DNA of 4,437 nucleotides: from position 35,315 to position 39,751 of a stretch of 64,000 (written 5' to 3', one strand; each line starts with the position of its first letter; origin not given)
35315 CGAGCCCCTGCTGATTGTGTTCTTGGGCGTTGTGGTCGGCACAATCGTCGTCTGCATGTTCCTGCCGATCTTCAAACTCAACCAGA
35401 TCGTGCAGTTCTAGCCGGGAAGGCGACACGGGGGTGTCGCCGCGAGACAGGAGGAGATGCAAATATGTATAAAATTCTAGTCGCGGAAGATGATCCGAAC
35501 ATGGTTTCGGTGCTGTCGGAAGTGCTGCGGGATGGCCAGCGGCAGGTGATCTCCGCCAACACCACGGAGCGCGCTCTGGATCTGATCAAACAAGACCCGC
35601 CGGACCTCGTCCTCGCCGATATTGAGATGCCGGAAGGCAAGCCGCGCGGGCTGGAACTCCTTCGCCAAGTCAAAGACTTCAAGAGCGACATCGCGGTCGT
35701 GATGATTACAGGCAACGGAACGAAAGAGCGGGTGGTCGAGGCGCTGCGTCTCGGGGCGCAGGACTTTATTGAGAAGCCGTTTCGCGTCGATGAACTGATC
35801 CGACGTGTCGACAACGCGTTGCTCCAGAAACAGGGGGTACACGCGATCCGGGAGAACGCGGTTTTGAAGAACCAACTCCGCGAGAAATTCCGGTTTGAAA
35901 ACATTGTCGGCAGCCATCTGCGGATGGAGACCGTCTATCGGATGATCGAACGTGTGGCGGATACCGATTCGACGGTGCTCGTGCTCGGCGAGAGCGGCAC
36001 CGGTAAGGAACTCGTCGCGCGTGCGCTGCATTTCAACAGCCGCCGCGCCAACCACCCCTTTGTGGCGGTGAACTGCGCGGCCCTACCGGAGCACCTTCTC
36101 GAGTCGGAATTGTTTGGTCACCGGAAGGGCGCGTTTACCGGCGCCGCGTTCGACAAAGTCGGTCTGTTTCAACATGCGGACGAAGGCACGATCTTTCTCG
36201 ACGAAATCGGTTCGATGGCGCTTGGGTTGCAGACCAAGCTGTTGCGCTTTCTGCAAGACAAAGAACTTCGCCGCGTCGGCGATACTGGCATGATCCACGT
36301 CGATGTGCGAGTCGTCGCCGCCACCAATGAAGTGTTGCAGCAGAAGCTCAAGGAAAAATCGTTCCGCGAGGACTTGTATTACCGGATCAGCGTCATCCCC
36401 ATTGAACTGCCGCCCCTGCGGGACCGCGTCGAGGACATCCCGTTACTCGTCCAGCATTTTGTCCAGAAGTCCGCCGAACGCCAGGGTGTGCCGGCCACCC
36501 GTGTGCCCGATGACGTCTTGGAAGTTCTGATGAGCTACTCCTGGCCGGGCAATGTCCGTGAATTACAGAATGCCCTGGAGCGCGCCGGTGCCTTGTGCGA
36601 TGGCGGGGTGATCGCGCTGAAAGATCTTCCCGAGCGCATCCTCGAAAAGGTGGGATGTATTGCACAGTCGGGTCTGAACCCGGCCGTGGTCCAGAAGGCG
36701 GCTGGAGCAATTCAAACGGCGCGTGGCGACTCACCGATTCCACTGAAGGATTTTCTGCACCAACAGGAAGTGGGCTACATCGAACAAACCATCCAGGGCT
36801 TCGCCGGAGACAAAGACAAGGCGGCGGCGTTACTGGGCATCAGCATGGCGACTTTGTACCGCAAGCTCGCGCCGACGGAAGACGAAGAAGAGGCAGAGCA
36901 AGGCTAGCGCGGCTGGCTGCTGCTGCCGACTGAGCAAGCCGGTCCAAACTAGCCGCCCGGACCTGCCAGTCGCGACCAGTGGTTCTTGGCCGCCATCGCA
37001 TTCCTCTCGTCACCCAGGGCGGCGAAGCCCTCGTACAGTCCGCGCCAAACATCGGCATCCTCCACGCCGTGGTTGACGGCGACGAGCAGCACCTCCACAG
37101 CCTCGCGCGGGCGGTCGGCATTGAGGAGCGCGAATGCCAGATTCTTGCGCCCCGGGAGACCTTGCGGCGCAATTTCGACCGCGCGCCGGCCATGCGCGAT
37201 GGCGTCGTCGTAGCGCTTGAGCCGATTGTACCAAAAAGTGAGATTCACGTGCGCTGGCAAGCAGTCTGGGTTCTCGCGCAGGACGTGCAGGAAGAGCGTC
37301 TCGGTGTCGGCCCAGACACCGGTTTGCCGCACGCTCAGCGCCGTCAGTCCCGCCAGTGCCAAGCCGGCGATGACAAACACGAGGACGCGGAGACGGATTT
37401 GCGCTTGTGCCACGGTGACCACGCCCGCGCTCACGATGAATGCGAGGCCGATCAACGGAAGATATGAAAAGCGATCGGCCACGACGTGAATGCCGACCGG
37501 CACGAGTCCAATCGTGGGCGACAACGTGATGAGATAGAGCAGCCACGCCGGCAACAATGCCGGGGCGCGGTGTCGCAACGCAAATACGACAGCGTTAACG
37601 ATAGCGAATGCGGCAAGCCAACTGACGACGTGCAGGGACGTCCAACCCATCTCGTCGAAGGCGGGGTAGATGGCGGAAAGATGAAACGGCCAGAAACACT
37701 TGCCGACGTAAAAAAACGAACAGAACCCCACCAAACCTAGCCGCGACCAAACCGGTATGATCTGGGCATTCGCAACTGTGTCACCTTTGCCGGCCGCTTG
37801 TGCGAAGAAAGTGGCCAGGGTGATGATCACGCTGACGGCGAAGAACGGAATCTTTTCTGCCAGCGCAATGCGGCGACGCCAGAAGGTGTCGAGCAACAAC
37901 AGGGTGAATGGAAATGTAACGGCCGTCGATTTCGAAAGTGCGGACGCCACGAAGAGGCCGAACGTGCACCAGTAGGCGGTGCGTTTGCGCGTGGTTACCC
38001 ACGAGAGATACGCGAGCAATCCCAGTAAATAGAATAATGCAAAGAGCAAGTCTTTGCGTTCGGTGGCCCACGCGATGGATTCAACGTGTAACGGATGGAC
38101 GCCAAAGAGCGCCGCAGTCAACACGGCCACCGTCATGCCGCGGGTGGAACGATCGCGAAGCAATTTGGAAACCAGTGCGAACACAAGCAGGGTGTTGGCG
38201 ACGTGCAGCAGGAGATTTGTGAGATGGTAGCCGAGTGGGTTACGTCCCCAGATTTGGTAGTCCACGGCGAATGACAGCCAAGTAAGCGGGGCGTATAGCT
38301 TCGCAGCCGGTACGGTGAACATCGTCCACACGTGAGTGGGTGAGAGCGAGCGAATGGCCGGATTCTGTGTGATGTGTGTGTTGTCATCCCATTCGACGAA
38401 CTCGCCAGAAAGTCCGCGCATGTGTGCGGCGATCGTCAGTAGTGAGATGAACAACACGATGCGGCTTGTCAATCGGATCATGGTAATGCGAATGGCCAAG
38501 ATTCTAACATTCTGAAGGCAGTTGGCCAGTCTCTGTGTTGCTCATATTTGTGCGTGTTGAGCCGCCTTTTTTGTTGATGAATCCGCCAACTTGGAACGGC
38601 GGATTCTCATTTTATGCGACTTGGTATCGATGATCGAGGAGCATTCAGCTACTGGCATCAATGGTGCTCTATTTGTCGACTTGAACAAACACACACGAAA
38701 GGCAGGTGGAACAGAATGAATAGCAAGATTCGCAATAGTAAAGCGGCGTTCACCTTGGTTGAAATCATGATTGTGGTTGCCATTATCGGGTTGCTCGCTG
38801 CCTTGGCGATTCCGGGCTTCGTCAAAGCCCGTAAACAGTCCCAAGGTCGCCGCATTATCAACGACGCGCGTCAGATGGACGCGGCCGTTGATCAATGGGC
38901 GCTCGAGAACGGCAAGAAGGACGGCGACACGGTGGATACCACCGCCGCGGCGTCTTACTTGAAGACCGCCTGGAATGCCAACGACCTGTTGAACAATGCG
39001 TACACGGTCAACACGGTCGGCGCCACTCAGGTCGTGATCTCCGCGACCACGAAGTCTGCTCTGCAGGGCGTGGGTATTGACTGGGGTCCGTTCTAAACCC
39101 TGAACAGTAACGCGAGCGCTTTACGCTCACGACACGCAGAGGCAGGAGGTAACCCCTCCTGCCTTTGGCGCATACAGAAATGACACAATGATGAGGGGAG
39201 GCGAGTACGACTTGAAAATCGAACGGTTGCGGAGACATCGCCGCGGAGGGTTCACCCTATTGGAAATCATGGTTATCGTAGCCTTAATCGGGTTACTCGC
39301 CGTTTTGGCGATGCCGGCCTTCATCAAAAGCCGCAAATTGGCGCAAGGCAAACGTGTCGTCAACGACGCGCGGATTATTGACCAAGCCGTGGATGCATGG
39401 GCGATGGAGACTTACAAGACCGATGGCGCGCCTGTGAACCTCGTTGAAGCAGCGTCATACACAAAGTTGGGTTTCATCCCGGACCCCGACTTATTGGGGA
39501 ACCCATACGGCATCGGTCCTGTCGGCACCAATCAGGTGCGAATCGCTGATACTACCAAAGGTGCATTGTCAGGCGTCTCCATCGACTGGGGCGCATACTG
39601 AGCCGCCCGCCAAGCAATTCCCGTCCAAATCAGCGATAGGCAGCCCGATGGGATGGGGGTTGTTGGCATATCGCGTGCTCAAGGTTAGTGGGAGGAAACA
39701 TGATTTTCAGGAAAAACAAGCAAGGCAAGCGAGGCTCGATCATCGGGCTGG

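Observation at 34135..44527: Four sigma-54-type promoter motifs upstream of type IV pilus operons, next to a PilR-like activator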

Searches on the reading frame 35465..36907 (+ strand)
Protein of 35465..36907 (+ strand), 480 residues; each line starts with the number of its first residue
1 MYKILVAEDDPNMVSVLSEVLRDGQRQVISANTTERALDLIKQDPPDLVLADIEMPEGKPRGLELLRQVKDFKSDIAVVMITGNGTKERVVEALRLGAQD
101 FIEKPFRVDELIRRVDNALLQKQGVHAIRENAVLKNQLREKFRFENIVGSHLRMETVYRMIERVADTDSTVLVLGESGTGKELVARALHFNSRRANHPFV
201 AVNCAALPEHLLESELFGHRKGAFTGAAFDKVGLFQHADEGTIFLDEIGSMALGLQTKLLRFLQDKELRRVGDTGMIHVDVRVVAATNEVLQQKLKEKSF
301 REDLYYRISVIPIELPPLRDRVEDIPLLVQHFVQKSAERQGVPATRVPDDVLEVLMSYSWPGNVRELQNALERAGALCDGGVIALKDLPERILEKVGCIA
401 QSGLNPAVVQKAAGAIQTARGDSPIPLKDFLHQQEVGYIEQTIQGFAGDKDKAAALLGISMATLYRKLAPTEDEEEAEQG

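Call 12: search_protein_families(library=pfam, proteins=[window:35465-36907:+], max_evalue=0.01)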
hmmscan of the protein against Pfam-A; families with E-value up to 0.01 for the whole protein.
window:35465-36907:+ (480 aa): 9 families
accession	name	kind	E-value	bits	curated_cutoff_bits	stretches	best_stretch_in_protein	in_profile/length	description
PF00158.32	Sigma54_activat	-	5.5e-71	238.1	20.2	1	147-314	1-168/168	Sigma-54 interaction domain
PF25601.1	AAA_lid_14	-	7.1e-27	93.5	27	1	319-395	1-77/87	AAA+ ATPase lid domain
PF00072.30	Response_reg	-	1.7e-25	89.8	30.2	1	4-115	1-110/111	Response regulator receiver domain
PF14532.12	Sigma54_activ_2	-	2.3e-20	73.7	25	1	149-318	2-138/138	Sigma-54 interaction domain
PF02954.25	HTH_8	-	2.4e-09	37.2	22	1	432-468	3-39/42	Bacterial regulatory protein, Fis family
PF07728.20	AAA_5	-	4.5e-07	30.4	22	1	171-295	2-126/139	AAA domain (dynein-related subfamily)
PF00004.35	AAA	-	9.7e-07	29.7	21.2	1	171-300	1-119/131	ATPase family associated with various cellular activities (AAA)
PF07724.20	AAA_2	-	0.00032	21.2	27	1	169-297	4-132/166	AAA domain (Cdc48 subfamily)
PF13191.12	AAA_16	-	0.00052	21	32.6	1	149-214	4-64/167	AAA ATPase domain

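Call 41: search_protein_families(library=ncbifam, proteins=[window:35465-36907:+], max_evalue=0.001)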
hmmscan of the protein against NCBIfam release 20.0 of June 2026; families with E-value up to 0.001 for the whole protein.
window:35465-36907:+ (480 aa): 114 families (the best 25 are shown)
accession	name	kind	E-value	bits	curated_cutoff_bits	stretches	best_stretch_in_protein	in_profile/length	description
NF008469.0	PRK11361.1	equivalog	2.9e-124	415.3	714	1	2-468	5-451/461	acetoacetate metabolism transcriptional regulator AtoC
TIGR01818.1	ntrC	equivalog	1.2e-123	413.3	558.6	1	4-469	1-461/463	nitrogen regulation protein NR(I)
TIGR02915.1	PEP_resp_reg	equivalog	5.7e-115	384.7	502.6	1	4-466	1-437/445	PEP-CTERM-box response regulator transcription factor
NF041946.1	LuxO_transreg_Vib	equivalog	2.9e-111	372.5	800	1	28-469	23-458/463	quorum-sensing sigma-54 dependent transcriptional regulator LuxO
NF051870.1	NAssimRespRegNtrX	equivalog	8.4e-109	364.4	600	1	2-468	2-447/452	nitrogen assimilation response regulator NtrX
TIGR01817.1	nifA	equivalog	3.2e-103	346.3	528.85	1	121-388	172-438/534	nif-specific transcriptional activator NifA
NF041552.1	TF_PrdR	equivalog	3.5e-103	345.9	795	1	136-469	260-574/577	sigma-54 dependent transcriptional regulator PrdR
NF008176.1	PRK10923.1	equivalog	6.7e-102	341.5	620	1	4-468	6-463/469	nitrogen regulation protein NR(I)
NF007689.0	PRK10365.1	equivalog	2.5e-98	329.7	760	1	3-395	7-389/441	sigma-54-dependent response regulator transcription factor ZraR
NF003451.0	PRK05022.1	equivalog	5.6e-97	325.6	476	1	127-466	172-503/512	nitric oxide reductase transcriptional regulator NorR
NF049963.1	RespRegFlgRCampy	domain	1.3e-96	324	750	1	4-388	3-377/429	fla regulon two-component system response regulator FlgR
NF011695.0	PRK15115.1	equivalog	9e-95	318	763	1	3-384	8-374/445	two-component system response regulator GlrR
NF038308.1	RNA_repair_RtcR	equivalog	1.2e-94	318.1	650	1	89-465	125-505/530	RNA repair transcriptional activator RtcR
NF050807.1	TransRegFlbDCaul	equivalog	1.6e-94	317.3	750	1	23-474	22-441/454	sigma-54-dependent transcriptional regulator FlbD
TIGR02329.1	propionate_PrpR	equivalog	7.6e-93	311.9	499.2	1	130-468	197-524/526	propionate catabolism operon regulatory protein PrpR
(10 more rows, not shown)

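Call 72: search_solved_structures(query=window:35465-36907:+, max_evalue=1e-30)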
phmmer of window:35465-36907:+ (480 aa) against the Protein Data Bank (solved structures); distinct sequences matched with E-value up to 1e-30: 35.
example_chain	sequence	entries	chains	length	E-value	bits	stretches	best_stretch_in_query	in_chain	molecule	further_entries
5ep0_A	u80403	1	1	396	3.8e-86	293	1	3-394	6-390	Putative repressor protein luxO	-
4l4u_A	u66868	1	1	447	4.8e-84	286.1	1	3-384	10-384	Transcriptional regulator (NtrC family)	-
1ny5_A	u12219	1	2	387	5.8e-83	282.5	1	3-383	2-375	transcriptional regulator (NtrC family)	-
9qq6_C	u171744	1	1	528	6.9e-83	282.3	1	122-384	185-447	Nif-specific regulatory protein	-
8p53_C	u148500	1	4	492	3.1e-82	280.1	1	55-468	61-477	Transcriptional regulator FleQ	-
3dzd_A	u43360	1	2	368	5.8e-82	279.2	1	3-383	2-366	Transcriptional regulator (NtrC family)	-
5exx_A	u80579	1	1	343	1.6e-79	271.2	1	139-468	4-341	Transcriptional regulator FleQ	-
8pb9_D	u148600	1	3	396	2.2e-79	270.7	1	55-392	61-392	Transcriptional regulator FleQ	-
5m7n_A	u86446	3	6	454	2.5e-78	267.2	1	4-469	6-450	Nitrogen assimilation regulatory protein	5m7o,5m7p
6jdi_A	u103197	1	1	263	7.8e-77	262.3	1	144-392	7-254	Nitrogen assimilation regulatory protein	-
5exp_A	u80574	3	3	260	1.1e-76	261.8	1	139-392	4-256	Transcriptional regulator FleQ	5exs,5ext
7ejw_C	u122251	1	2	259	3.8e-76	260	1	144-392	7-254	Transcriptional regulator FleQ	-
6j7e_A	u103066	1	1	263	3.9e-76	260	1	144-392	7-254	Nitrogen assimilation regulatory protein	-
6jdl_A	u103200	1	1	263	1e-75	258.6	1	144-392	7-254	Nitrogen assimilation regulatory protein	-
1ojl_A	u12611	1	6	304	2.9e-74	253.8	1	146-393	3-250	TRANSCRIPTIONAL REGULATORY PROTEIN ZRAR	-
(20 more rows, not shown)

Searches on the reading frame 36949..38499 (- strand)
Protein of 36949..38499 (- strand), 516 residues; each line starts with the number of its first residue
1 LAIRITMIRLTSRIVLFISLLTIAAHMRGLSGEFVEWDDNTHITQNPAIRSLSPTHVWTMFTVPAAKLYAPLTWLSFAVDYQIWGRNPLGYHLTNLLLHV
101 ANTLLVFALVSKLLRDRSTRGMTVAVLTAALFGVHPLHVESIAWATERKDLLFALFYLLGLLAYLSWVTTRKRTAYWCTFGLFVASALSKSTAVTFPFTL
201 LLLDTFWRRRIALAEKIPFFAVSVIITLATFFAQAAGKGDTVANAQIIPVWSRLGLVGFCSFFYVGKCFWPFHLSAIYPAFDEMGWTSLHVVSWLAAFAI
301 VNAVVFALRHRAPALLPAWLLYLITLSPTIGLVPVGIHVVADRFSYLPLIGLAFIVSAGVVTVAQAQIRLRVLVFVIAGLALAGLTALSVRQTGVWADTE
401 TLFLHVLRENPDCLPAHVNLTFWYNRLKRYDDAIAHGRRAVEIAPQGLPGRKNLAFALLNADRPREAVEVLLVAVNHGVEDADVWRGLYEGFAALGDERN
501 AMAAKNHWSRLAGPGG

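Call 12: search_protein_families(library=pfam, proteins=[window:36949-38499:-], max_evalue=0.01)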
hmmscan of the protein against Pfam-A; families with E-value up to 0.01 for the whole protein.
window:36949-38499:- (516 aa): 5 families
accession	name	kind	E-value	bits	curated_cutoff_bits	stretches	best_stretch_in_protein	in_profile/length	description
PF14559.12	TPR_19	-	5.7e-06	27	25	1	428-486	5-63/68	Tetratricopeptide repeat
PF13428.12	TPR_14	-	9.2e-05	23.2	23.5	0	452-488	5-41/44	Tetratricopeptide repeat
PF13424.12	TPR_12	-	0.0017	19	30.1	1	416-460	5-50/77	Tetratricopeptide repeat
PF07719.23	TPR_2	-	0.0026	18.2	27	0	426-446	13-33/34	Tetratricopeptide repeat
PF13374.12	TPR_10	-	0.007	16.8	27.5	0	419-443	7-31/42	Tetratricopeptide repeat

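Call 41: search_protein_families(library=ncbifam, proteins=[window:36949-38499:-], max_evalue=0.001)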
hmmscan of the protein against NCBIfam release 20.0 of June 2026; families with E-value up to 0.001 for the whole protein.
window:36949-38499:- (516 aa): 2 families
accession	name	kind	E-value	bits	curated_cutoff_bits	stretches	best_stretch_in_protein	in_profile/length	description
TIGR02917.1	PEP_TPR_lipo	equivalog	5.4e-06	24.6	312.2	1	396-501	786-890/899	XrtA/PEP-CTERM system TPR-repeat protein PrsT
NF040959.1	MamA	equivalog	5.6e-05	22.7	200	1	404-471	129-196/204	magnetosome protein MamA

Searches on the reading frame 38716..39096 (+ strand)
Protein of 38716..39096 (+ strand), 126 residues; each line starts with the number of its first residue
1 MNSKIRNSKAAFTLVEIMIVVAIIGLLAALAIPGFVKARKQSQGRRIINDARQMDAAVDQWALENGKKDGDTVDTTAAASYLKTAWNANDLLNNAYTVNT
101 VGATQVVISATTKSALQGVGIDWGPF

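Call 12: search_protein_families(library=pfam, proteins=[window:38716-39096:+], max_evalue=0.01)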
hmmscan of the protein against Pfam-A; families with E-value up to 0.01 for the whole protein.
window:38716-39096:+ (126 aa): 1 family
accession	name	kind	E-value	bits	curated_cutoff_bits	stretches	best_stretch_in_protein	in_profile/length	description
PF07963.17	N_methyl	-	3.6e-07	29.9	21.2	1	6-31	1-26/27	Prokaryotic N-terminal methylation motif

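Call 41: search_protein_families(library=ncbifam, proteins=[window:38716-39096:+], max_evalue=0.001)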
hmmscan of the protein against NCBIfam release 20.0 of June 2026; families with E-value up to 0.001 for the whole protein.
window:38716-39096:+ (126 aa): 8 families
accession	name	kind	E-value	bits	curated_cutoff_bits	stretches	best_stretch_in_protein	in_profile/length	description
TIGR01710.1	typeII_sec_gspG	equivalog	2.9e-10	40.3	88.85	1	11-67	2-58/134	type II secretion system major pseudopilin GspG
NF041775.1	typeIV_PilA_Myxo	equivalog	1.1e-09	38.6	400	1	7-43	8-44/214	type IV pilin protein PilA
NF007862.0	PRK10574.1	equivalog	8.9e-08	32.4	138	1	9-119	4-103/145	prepilin peptidase-dependent pilin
NF040999.1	pilin_ComGC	equivalog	1.5e-07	31.5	75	1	10-83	2-73/84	competence type IV pilus major pilin ComGC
TIGR01708.2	typeII_sec_gspH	equivalog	7.4e-07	29.3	80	1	12-60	4-49/169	type II secretion system minor pseudopilin GspH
TIGR02532.1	IV_pilin_GFxxxE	domain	5.6e-06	26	16.3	1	10-32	2-24/24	prepilin-type N-terminal cleavage/methylation domain-containing protein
TIGR02596.1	TIGR02596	subfamily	1.4e-05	25.3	70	1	12-43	1-32/196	Verru_Chthon cassette protein D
NF041013.1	T4P_ComGE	equivalog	0.00017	21.6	49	1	9-45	3-39/83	competence type IV pilus minor pilin ComGE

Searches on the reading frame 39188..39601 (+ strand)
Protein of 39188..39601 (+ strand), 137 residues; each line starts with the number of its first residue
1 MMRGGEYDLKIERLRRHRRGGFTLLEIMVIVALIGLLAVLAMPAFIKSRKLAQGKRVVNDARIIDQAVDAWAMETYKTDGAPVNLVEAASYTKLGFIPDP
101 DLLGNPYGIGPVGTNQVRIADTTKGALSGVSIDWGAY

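Call 12: search_protein_families(library=pfam, proteins=[window:39188-39601:+], max_evalue=0.01)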
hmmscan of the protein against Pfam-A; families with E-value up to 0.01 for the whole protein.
window:39188-39601:+ (137 aa): 1 family
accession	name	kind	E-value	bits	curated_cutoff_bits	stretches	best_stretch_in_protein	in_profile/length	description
PF07963.17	N_methyl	-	3.7e-06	26.7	21.2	1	16-42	1-27/27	Prokaryotic N-terminal methylation motif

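Call 41: search_protein_families(library=ncbifam, proteins=[window:39188-39601:+], max_evalue=0.001)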
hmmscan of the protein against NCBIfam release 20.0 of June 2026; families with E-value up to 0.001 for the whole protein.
window:39188-39601:+ (137 aa): 6 families
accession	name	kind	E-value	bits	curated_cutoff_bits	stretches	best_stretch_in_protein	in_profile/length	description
TIGR01710.1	typeII_sec_gspG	equivalog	3.5e-09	36.8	88.85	1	21-76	2-57/134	type II secretion system major pseudopilin GspG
NF041775.1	typeIV_PilA_Myxo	equivalog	3.9e-08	33.5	400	1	17-49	8-40/214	type IV pilin protein PilA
TIGR01708.2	typeII_sec_gspH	equivalog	1.7e-06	28.1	80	1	21-50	3-35/169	type II secretion system minor pseudopilin GspH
NF040999.1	pilin_ComGC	equivalog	3.1e-06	27.3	75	1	21-78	3-60/84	competence type IV pilus major pilin ComGC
NF007862.0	PRK10574.1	equivalog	2.3e-05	24.6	138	1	18-48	3-33/145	prepilin peptidase-dependent pilin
TIGR02596.1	TIGR02596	subfamily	0.00033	20.8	70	1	22-56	1-39/196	Verru_Chthon cassette protein D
